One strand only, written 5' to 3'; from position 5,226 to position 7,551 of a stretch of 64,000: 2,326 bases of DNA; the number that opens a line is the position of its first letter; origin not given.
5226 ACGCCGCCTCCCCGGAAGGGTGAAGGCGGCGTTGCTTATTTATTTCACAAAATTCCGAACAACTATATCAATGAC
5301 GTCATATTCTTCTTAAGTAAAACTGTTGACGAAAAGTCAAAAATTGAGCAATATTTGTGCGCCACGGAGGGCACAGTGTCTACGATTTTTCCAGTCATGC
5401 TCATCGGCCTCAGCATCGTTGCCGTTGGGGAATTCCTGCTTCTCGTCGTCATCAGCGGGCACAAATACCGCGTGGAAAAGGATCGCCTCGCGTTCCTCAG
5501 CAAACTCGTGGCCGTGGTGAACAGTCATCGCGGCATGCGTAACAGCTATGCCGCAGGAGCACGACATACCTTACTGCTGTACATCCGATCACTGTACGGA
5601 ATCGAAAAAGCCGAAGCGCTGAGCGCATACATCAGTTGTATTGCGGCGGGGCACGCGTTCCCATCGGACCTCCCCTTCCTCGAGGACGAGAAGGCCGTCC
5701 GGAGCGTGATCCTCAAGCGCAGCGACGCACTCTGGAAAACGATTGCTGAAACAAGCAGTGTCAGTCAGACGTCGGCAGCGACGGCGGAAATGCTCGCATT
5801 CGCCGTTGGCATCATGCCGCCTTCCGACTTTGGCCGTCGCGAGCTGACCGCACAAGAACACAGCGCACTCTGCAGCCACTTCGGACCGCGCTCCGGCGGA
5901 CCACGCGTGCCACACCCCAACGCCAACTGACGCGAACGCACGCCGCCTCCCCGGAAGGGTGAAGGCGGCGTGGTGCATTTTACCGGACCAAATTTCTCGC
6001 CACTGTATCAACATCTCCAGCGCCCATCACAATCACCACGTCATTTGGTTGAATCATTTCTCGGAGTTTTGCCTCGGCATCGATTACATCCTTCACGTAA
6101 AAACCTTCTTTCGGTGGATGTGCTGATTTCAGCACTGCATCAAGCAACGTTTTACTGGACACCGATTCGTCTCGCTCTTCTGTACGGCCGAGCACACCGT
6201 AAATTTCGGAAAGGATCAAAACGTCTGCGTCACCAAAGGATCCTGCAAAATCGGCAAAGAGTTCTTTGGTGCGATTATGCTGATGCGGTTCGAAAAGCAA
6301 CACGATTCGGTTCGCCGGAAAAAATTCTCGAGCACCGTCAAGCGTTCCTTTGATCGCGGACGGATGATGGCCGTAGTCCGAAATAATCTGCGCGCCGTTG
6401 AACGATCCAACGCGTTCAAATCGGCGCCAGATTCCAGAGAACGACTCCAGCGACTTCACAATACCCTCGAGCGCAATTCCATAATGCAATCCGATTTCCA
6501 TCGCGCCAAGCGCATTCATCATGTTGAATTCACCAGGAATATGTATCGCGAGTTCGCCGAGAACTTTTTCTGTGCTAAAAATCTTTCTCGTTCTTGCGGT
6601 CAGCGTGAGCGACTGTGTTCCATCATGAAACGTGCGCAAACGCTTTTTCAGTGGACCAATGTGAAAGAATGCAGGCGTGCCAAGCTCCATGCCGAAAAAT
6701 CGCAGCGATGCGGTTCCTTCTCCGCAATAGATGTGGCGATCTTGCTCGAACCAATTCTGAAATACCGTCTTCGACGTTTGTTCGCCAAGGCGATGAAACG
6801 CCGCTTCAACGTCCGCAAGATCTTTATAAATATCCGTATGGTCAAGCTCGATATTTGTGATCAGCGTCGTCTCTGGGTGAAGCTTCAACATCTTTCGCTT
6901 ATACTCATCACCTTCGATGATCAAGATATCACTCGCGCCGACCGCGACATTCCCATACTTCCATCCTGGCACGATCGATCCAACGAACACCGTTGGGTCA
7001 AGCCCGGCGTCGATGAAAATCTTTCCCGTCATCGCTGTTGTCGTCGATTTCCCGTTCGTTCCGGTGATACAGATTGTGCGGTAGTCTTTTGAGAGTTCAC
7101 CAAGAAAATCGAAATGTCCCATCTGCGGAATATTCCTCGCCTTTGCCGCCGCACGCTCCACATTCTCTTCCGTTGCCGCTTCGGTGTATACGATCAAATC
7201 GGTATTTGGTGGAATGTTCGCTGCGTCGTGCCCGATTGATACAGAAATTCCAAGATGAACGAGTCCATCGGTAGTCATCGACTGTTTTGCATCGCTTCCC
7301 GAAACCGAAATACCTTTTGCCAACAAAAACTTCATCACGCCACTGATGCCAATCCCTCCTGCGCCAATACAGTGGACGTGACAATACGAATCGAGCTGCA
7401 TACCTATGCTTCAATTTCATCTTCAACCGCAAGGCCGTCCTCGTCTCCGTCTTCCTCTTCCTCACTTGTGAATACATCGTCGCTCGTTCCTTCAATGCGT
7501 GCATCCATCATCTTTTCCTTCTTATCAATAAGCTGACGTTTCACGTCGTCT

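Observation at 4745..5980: Twin gene cassettes sharing an identical palindromic operator/promoter motif and an identical 39-bp terminator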

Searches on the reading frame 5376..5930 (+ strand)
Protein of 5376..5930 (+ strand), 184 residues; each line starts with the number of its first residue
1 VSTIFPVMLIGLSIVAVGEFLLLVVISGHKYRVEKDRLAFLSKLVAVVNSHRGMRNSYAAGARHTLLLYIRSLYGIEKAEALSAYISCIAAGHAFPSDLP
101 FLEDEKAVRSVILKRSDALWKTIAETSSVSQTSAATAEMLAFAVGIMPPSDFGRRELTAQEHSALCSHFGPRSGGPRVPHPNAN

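Call 9: search_protein_families(library=pfam, proteins=[window:5376-5930:+], max_evalue=1)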
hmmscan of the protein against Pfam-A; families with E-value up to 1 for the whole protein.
window:5376-5930:+ (184 aa): 2 families
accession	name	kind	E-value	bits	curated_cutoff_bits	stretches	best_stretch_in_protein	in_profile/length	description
PF11921.14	DUF3439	-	0.09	13.2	27.1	1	105-154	37-86/122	Domain of unknown function (DUF3439)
PF12816.13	TPR_Vps8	-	0.27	11.2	27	1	76-108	110-141/200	Vps8 central TPR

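Call 12: find_homologous_proteins(query=window:5376-5930:+, max_evalue=0.01)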
Query window:5376-5930:+ (184 aa): 1 proteins with E <= 0.01 among 187 candidates.
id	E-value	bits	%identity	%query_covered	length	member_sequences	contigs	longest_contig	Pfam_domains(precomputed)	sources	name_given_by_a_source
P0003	4.6e-109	380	100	96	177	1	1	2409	-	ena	-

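Call 15: find_encoding_contigs(protein=P0003, flank=5000)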
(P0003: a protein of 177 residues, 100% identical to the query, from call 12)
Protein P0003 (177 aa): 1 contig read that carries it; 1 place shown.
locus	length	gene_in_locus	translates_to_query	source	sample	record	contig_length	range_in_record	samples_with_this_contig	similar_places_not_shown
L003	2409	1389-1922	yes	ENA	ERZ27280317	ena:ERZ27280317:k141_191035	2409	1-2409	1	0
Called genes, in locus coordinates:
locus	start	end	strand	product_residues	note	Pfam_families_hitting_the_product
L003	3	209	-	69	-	?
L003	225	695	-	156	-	PF07517:SecA_DEAD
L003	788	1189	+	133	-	-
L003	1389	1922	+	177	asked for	-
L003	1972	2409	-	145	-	?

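Call 34: find_homologous_proteins(query=A5, max_evalue=0.1)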
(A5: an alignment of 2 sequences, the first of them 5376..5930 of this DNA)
Query A5 (2 sequences) (184 aa, profile of the alignment): 1 proteins with E <= 0.1 among 2780 candidates.
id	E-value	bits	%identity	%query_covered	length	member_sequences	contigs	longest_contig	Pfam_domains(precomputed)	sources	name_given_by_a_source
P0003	3.1e-86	306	100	96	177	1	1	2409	-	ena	-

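Call 66: search_protein_families(library=padloc, proteins=[window:5376-5930:+], max_evalue=1)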
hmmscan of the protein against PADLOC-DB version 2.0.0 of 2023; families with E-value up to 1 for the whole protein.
window:5376-5930:+ (184 aa): 0 families

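Call 67: search_protein_families(library=phrogs, proteins=[window:5376-5930:+], max_evalue=1)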
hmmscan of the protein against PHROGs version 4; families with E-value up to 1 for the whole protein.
window:5376-5930:+ (184 aa): 0 families

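Call 68: search_protein_families(library=ncbifam, proteins=[window:5376-5930:+], max_evalue=1)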
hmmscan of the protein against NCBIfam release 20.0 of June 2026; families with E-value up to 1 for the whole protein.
window:5376-5930:+ (184 aa): 0 families

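Call 73: predict_structure(protein=window:5376-5930:+)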
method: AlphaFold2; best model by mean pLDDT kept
length: 184 residues; sequences in the alignment: 1
mean_pLDDT: 39.7   pTM: 0.24
mean pLDDT of the five models: 39.7, 39.6, 37.9, 36.4, 36.4
residues with pLDDT >= 90: 0; 70-90: 0; 50-70: 6; < 50: 178
segments of 3 or more residues with pLDDT < 50: 1-14, 23-132, 134-184
pLDDT, mean of each block of 10 residues (from residue 1): 36 49 43 39 41 38 44 41 41 35 39 36 37 43 37 41 40 38 34
secondary structure, 60 per line:
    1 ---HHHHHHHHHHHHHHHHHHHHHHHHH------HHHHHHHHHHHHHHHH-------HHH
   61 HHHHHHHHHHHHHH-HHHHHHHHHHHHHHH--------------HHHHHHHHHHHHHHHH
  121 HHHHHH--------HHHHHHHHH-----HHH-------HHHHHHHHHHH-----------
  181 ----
elements in order: H4-28 H35-50 H58-74 H76-90 H105-126 H135-143 H159-169

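Call 86: find_related_loci(query=A5, collection=viral_contigs, flank=3000)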
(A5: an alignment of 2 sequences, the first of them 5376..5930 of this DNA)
Query A5 (184 aa) in viral_contigs; peptide patterns used: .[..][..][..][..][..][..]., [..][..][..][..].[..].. (x = any residue, [..] = any of these).
117 stretches matched a pattern, but none encodes a relative of the query by tblastn (E <= 1e-3).

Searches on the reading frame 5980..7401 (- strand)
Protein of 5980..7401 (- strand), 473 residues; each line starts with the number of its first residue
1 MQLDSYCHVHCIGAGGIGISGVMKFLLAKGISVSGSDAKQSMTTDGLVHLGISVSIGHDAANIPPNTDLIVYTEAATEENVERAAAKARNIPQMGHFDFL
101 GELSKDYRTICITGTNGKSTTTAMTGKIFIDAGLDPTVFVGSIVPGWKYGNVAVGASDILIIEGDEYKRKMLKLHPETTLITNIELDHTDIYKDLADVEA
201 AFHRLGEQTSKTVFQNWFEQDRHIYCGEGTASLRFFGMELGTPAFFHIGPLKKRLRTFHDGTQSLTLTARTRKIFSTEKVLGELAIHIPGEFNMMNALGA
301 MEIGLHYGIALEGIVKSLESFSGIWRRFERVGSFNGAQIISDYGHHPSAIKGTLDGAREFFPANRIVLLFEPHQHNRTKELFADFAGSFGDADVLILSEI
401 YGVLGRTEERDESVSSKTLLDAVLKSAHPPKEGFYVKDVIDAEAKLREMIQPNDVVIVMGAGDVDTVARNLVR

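Call 38: find_related_loci(query=A6, collection=genome_contigs, flank=6000)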
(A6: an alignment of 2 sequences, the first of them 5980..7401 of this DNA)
Query A6 (473 aa) in genome_contigs; peptide patterns used: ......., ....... (x = any residue, [..] = any of these).
137 stretches matched a pattern; 24 encode a relative of the query (tblastn E <= 1e-3); 24 distinct loci.
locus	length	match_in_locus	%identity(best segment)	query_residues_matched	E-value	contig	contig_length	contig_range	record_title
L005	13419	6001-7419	74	1-473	0e+0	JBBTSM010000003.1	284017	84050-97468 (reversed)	MAG: Patescibacteria group bacterium isolate H41-bin182_1 H41_bin182_1_000000000003, whole genome shotgun sequence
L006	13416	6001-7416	74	1-472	0e+0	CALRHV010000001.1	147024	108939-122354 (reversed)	MAG: Candidatus Uhrbacteria bacterium isolate TrH-25oct19-208 genome assembly, contig: TrH-25oct19-C66, whole genome sho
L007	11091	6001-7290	70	1-473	0e+0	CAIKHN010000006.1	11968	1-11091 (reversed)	Candidatus Uhrbacteria bacterium isolate LJ-3-15m_bin-0684 genome assembly, contig: bin-0684:06/40, whole genome shotgun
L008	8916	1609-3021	72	1-471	0e+0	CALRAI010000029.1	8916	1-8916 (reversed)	MAG: Candidatus Uhrbacteria bacterium isolate MaH-04nov19-6 genome assembly, contig: MaH-04nov19-C19805, whole genome sh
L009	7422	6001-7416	67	1-472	0e+0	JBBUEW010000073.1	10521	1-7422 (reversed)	MAG: Patescibacteria group bacterium isolate H41-bin101_1 H41_bin101_1_000000000073, whole genome shotgun sequence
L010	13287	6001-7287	67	1-472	0e+0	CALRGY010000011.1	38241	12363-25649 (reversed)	MAG: Candidatus Uhrbacteria bacterium isolate TrH-25oct19-103 genome assembly, contig: TrH-25oct19-C1765, whole genome s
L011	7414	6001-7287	60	1-472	0e+0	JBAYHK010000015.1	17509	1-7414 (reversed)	MAG: Patescibacteria group bacterium isolate SO_2016_GW1_148 scaffold05575_OW334_2016, whole genome shotgun sequence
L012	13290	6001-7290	61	1-473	3e-180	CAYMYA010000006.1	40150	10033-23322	MAG TPA_asm: uncultured Gammaproteobacteria bacterium isolate SRP192515_co2_178 genome assembly, contig: NODE_662_length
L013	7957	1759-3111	61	1-472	3e-180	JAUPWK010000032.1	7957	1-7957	MAG: Patescibacteria group bacterium isolate erpe_2018_sw_45hr_WHONDRS-SW48-000100_B_bin.48 scaffold_510820, whole genom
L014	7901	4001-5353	62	1-472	1e-179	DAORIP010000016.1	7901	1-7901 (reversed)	MAG TPA_asm: bacterium isolate AMR_MDS_5574 NODE_1620_length_7901_cov_4.960617, whole genome shotgun sequence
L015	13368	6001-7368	58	3-473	5e-179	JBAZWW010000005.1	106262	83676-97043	MAG: Patescibacteria group bacterium isolate SO_2017_GW1_41 NODE_1276_length_106262_cov_1.662958_OW334_2017, whole genom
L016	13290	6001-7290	68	1-473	0e+0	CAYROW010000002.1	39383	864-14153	MAG TPA_asm: uncultured Gammaproteobacteria bacterium isolate SRP192515_co2_1 genome assembly, contig: NODE_689_length_3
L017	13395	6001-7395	58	3-472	1e-172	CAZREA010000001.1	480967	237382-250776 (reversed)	MAG TPA_asm: uncultured Gammaproteobacteria bacterium isolate SRP342105_co2_22 genome assembly, contig: NODE_3_length_48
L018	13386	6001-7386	59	3-472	3e-169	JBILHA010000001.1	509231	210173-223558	MAG: Candidatus Kapaibacterium sp. isolate ME2016-10-14_3300044974_group7_bin65 Rohwer_bin1516_scaffold_1_c1, whole geno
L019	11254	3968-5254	60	1-472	1e-166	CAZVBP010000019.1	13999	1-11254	MAG TPA_asm: uncultured Gammaproteobacteria bacterium isolate SRP278252_co2_354 genome assembly, contig: NODE_9077_lengt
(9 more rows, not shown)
